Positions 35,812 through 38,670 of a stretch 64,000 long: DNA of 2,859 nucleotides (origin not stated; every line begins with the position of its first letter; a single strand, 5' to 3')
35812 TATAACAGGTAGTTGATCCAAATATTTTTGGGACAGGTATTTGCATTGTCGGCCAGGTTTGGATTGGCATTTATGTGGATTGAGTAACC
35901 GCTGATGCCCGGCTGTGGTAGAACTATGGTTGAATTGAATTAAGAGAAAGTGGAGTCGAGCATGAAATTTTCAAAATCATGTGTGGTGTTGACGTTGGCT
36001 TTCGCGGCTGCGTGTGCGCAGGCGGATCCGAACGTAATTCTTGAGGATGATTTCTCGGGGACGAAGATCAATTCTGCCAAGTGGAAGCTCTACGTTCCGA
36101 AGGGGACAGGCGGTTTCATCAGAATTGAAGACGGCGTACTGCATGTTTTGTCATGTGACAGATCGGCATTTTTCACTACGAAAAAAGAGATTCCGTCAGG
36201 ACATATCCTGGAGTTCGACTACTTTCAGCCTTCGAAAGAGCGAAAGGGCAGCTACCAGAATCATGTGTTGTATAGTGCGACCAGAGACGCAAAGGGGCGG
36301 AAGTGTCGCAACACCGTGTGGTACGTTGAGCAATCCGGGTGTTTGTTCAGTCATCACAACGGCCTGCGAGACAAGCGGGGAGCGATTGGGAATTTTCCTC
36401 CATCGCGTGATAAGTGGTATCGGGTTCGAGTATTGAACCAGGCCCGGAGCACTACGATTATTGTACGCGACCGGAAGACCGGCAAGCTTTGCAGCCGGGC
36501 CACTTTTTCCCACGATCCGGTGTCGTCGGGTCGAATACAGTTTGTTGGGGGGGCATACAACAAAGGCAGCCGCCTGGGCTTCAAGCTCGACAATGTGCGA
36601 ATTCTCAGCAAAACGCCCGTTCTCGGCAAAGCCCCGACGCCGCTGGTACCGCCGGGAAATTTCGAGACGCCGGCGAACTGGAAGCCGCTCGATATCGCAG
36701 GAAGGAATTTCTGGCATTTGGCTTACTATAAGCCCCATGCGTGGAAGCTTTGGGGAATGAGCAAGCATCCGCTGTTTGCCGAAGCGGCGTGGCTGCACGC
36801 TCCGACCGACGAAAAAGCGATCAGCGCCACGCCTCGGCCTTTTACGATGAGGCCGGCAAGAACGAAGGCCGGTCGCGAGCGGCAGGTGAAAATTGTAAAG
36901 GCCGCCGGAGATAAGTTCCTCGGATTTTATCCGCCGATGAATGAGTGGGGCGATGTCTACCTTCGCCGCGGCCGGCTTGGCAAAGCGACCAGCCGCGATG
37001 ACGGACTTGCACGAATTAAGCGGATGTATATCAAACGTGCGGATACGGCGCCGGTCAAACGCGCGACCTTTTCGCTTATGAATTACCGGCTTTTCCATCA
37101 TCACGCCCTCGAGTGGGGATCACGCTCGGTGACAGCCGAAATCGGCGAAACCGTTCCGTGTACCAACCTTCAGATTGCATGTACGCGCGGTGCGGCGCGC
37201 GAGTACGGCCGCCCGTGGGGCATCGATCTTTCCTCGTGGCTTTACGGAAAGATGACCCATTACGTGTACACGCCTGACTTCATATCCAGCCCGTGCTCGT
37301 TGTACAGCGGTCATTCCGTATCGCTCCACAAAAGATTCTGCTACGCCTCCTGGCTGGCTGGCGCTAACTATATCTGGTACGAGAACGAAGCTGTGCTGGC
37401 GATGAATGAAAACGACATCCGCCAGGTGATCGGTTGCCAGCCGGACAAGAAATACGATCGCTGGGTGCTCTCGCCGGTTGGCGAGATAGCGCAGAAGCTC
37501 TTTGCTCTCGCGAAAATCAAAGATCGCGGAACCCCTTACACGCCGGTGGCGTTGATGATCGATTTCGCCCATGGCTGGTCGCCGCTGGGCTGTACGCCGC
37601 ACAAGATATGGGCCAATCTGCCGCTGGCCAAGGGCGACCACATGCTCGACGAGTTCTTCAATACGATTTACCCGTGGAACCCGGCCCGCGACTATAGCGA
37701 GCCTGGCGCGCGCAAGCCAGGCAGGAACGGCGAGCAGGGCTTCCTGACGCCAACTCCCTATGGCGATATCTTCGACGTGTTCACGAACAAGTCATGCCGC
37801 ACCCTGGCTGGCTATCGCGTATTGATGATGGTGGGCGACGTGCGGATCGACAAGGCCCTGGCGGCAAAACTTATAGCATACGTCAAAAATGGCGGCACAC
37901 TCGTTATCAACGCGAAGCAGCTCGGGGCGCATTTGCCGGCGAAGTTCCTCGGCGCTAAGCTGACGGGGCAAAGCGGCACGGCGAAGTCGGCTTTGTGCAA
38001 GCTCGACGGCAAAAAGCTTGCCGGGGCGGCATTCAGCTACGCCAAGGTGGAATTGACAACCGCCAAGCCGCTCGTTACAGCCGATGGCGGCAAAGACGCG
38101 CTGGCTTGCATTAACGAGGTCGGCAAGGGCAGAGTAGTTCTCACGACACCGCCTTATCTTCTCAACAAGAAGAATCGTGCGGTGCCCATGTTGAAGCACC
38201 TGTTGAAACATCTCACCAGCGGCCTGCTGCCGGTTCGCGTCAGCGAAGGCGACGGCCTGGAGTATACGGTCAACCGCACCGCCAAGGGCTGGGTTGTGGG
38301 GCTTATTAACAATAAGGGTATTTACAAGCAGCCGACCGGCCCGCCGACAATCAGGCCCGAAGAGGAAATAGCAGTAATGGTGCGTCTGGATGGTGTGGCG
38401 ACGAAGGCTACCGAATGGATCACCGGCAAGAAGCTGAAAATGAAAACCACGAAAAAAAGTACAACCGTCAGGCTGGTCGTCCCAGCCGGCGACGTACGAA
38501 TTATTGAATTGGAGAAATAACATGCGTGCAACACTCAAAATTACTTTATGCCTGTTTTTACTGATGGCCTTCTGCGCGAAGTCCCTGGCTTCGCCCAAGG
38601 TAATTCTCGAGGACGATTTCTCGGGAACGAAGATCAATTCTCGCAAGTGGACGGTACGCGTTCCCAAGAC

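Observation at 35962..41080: Module swapping: the same core is fused to either a CBM9/DOMON-like or a ConA/LamG-like N-terminal module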

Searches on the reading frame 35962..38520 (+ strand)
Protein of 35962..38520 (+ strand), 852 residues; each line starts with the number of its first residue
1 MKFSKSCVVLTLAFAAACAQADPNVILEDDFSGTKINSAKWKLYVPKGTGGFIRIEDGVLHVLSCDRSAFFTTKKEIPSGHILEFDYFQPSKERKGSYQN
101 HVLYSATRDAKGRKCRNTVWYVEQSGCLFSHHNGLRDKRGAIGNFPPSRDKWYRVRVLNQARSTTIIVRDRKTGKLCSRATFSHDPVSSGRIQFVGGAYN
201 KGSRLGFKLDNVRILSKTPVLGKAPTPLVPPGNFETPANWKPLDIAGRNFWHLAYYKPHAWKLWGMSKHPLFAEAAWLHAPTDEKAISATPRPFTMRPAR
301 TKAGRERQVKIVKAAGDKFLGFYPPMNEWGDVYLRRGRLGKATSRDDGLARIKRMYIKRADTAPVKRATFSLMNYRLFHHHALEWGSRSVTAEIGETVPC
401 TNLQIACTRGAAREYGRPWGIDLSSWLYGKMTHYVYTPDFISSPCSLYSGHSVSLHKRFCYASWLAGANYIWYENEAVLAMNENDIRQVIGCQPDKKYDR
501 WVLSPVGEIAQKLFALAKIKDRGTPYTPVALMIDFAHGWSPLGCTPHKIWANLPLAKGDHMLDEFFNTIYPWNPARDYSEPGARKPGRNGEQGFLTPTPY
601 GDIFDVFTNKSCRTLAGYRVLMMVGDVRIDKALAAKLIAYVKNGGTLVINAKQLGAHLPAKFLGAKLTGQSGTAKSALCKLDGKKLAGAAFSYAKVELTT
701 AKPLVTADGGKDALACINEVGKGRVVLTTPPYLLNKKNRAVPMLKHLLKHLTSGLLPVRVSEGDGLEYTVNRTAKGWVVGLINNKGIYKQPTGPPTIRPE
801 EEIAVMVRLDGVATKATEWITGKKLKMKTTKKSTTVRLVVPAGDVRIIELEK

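Call 4: search_protein_families(library=pfam, proteins=[window:35962-38520:+], max_evalue=0.1)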
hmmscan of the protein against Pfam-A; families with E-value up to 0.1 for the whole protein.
window:35962-38520:+ (852 aa): 4 families
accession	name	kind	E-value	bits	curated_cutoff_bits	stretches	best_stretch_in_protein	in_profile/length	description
PF22369.2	GLMA_2nd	-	0.00029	21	27.7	1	611-650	42-81/138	GLMA-like, second domain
PF14258.12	DUF4350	-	0.014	16.1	30.4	1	622-734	43-163/181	Domain of unknown function (DUF4350)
PF08532.16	Glyco_hydro_42M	-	0.045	13.7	25.8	1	612-649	53-89/207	Beta-galactosidase trimerisation domain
PF13385.13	Laminin_G_3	-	0.071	13.7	27.6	0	119-217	47-143/151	Concanavalin A-like lectin/glucanases superfamily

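Call 6: search_solved_structures(query=window:35962-38520:+, max_evalue=1)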
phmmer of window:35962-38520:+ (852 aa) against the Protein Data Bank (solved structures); distinct sequences matched with E-value up to 1: 1.
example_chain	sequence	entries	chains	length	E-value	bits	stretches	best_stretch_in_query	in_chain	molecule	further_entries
6t5o_AAA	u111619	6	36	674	0.62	11.3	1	622-760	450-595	Glyco_hydro_42M domain-containing protein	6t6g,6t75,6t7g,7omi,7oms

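Call 8: search_protein_families(library=ncbifam, proteins=[window:35962-38520:+], max_evalue=1)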
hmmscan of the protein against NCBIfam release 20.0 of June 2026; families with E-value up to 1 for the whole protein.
window:35962-38520:+ (852 aa): 0 families

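Call 9: find_homologous_proteins(query=window:35962-38520:+, max_evalue=0.001)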
Query window:35962-38520:+ (852 aa): 11 proteins with E <= 0.001 among 5441 candidates.
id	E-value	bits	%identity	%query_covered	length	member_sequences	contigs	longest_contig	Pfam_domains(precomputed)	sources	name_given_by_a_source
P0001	0.0e+0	2013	100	100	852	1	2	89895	-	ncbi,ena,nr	ncbi:MAG: hypothetical protein K8S55_08225 [Phycisphaerae bacterium]|nr:hypothetical protein [Phycis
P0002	0.0e+0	1229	63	99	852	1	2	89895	-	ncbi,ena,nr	ncbi:MAG: hypothetical protein K8S55_08230 [Phycisphaerae bacterium]|nr:hypothetical protein [Phycis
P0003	0.0e+0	1064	55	99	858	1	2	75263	-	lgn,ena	-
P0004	0.0e+0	1057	54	99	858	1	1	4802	-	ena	-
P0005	7.5e-292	989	51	100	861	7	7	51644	-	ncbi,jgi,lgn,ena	-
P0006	3.6e-288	977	50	99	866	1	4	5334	-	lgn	-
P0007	1.6e-270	918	48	99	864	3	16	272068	-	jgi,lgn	-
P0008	3.0e-270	917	49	99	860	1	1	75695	-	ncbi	-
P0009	3.1e-270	917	49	99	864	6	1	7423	-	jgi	-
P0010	5.0e-270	917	48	99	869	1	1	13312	-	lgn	-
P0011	5.3e-197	675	52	68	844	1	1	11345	-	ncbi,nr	ncbi:MAG TPA: hypothetical protein PLD23_07510, partial [Armatimonadota bacterium]|nr:hypothetical p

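Call 34: predict_structure(alignment_id=A5)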
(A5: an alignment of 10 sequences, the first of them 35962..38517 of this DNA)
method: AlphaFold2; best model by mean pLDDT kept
length: 852 residues; sequences in the alignment: 10
mean_pLDDT: 55.8   pTM: 0.35
mean pLDDT of the five models: 55.8, 55.3, 55.1, 53.8, 50.5
residues with pLDDT >= 90: 74; 70-90: 253; 50-70: 122; < 50: 403
segments of 3 or more residues with pLDDT < 50: 1-22, 218-255, 257-276, 320-614, 752-763, 770-772, 787-796
pLDDT, mean of each block of 10 residues (from residue 1): 39 33 74 88 89 92 91 89 92 81 86 69 83 75 79 90 84 86 82 89 90 69 28 34 33 42 42 49 61 56 63 58 35 37 43 39 25 23 24 24 32 28 25 23 22 24 23 22 28 31 28 28 26 28 31 38 43 27 24 23 32 45 58 77 77 76 86 84 77 87 84 86 83 67 63 36 48 61 54 47 79 79 82 85 68 78
secondary structure, 60 per line:
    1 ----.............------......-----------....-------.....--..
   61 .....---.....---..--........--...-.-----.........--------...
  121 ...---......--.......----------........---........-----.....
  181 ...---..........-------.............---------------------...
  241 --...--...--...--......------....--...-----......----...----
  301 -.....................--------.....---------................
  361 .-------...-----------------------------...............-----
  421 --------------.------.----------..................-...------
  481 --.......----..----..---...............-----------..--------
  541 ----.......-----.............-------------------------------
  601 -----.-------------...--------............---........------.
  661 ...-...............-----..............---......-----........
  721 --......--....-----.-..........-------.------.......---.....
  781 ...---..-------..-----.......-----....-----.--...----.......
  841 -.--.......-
elements in order (helices of 4 or more, strands of 3 or more residues): H5-17 E24-29 E41-44 E52-56 E59-65 E69-73 E81-88 E101-109 E118-123 E127-132 E135-141 E152-159 E163-170 E176-183 E187-196 E204-216 E243-245 E248-250 E253-255 H258-263 H270-273 E276-278 H284-289 E294-296 H302-318 E319-322 H331-335 H345-361 H401-415 H453-470 H483-489 H505-519 H545-551 H557-569 E620-622 H631-642 E646-650 H660-663 E665-679 E685-698 E702-707 E713-720 E723-728 H742-751 E766-772 E776-783 E803-809 E815-818 E827-829 E834-840 E845-851

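Call 39: fold_search(model_id=the predicted structure, library=pdb)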
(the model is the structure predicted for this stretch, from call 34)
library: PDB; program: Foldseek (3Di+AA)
matches with E <= 10: 1741; with E <= 0.001: 538
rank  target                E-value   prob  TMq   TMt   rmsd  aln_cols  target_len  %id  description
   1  4oif_A                3.6e-10  1.00  0.14  0.18  11.7       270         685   14  3D structure of Gan42B, a GH42 beta-galactosidase from G. (released 2015-02-04)
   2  3tts_A                7.3e-10  1.00  0.13  0.16  12.4       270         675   15  Crystal structure of beta-galactosidase from Bacillus circulans sp. alkalophilus (released 2012-03-21)
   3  5dfa_B                9.6e-10  1.00  0.14  0.17  11.9       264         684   15  3D structure of the E323A catalytic mutant of Gan42B, a GH42 beta-galactosidase from G. stearothermophilus (released 2015-12-09)
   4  5dfa_A                1.4e-09  1.00  0.14  0.17  11.7       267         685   14  3D structure of the E323A catalytic mutant of Gan42B, a GH42 beta-galactosidase from G. stearothermophilus (released 2015-12-09)
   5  4oif_B                2.1e-09  1.00  0.14  0.17  11.8       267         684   14  3D structure of Gan42B, a GH42 beta-galactosidase from G. (released 2015-02-04)
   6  6tvk                  7.8e-09  1.00  0.15  0.18  14.2       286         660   12  Alpha-L-fucosidase isoenzyme 2 from Paenibacillus thiaminolyticus (released 2021-07-21)
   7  7omi_CCC              9.7e-09  1.00  0.13  0.16  12.5       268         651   16  Bs164 in complex with mannocyclophellitol epoxide (released 2022-02-02)
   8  7omi_BBB              1.2e-08  1.00  0.14  0.18  12.1       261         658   17  Bs164 in complex with mannocyclophellitol epoxide (released 2022-02-02)
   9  6t6g_FFF              1.2e-08  1.00  0.13  0.16  12.5       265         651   17  Bacteroides salyersiae GH164 beta-mannosidase in complex with noeuromycin (released 2020-01-01)
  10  6t6g_AAA              1.4e-08  1.00  0.13  0.17  13.4       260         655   17  Bacteroides salyersiae GH164 beta-mannosidase in complex with noeuromycin (released 2020-01-01)
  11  7omi_DDD              1.5e-08  1.00  0.14  0.18  12.1       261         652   17  Bs164 in complex with mannocyclophellitol epoxide (released 2022-02-02)
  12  7oms_BBB              1.5e-08  1.00  0.14  0.18  13.0       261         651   16  Bs164 in complex with mannocyclophellitol aziridine (released 2022-02-02)
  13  6t7g_BBB              1.5e-08  1.00  0.13  0.16  12.6       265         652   17  Bacteroides salyersiae GH164 beta-mannosidase in complex with mannoimidazole (released 2019-12-25)
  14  6t5o_CCC              1.7e-08  1.00  0.14  0.17  12.1       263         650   17  Bacteroides salyersiae GH164 beta-mannosidase (released 2020-01-01)
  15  7oms_FFF              1.9e-08  1.00  0.14  0.17  12.0       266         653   16  Bs164 in complex with mannocyclophellitol aziridine (released 2022-02-02)
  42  4w65                  4.8e-08  1.00  0.17  0.54   6.3       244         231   14  Crystal Structure of Glycosyl hydrolase family protein from Mycobacterium fortuitum (released 2014-09-03)
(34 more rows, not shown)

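Call 45: find_encoding_contigs(protein=P0003, flank=10000, max_places=2)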
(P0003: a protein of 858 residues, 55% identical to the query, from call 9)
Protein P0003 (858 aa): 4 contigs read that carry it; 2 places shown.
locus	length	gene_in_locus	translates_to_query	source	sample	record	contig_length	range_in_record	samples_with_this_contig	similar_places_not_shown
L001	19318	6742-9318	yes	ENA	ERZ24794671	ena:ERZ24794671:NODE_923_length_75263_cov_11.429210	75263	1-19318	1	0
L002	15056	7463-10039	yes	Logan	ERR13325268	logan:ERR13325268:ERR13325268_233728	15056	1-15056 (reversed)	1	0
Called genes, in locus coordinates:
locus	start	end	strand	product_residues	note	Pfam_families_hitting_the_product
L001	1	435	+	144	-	?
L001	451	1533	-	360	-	-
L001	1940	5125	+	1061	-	-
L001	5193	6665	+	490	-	-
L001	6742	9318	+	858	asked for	-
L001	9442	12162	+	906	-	PF00150:Cellulase (weak)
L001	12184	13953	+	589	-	PF13088:BNR_2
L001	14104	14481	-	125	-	PF05168:HEPN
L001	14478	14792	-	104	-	PF01909:NTP_transf_2, PF18765:Polbeta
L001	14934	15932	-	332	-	PF01408:GFO_IDH_MocA, PF02894:GFO_IDH_MocA_C, PF22725:GFO_IDH_MocA_C3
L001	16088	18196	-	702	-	PF07584:BatA, PF13519:VWA_2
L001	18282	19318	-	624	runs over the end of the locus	PF25174:Beta-prop_THOC3, PF24796:WDR55, PF25172:Beta-prop_WDR3_2nd, PF25173:Beta-prop_WDR3_1st, PF24814:WD40_Prp19, PF25391:WD40_Gbeta, PF25171:Beta-prop_WDR36-Utp21_1st, PF25175:Beta-prop_WDR5, +65 more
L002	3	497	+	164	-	?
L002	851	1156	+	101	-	-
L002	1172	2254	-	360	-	-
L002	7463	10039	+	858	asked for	-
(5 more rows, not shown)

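Call 46: find_encoding_contigs(protein=P0007, flank=10000, max_places=2)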
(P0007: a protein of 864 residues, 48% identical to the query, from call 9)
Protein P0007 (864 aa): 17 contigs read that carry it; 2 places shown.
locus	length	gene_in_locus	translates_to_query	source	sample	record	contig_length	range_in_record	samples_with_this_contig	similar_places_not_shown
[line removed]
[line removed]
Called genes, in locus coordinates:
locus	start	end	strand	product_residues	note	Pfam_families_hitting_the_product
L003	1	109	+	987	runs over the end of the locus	PF03648:Glyco_hydro_67N, PF05089:NAGLU, PF12972:NAGLU_C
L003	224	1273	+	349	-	PF13088:BNR_2, PF02012:BNR (faint)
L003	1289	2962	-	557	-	PF19773:DUF6259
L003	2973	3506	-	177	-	-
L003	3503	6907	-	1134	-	-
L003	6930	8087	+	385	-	PF01041:DegT_DnrJ_EryC1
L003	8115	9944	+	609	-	-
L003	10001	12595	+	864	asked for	-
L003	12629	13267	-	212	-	-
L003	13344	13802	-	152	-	-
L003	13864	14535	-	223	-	-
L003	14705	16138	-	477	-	PF06253:MTTB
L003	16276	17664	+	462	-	-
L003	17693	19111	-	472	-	PF12831:FAD_oxidored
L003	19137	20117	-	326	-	PF08240:ADH_N, PF16912:Glu_dehyd_C, PF00107:ADH_zinc_N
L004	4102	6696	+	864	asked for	-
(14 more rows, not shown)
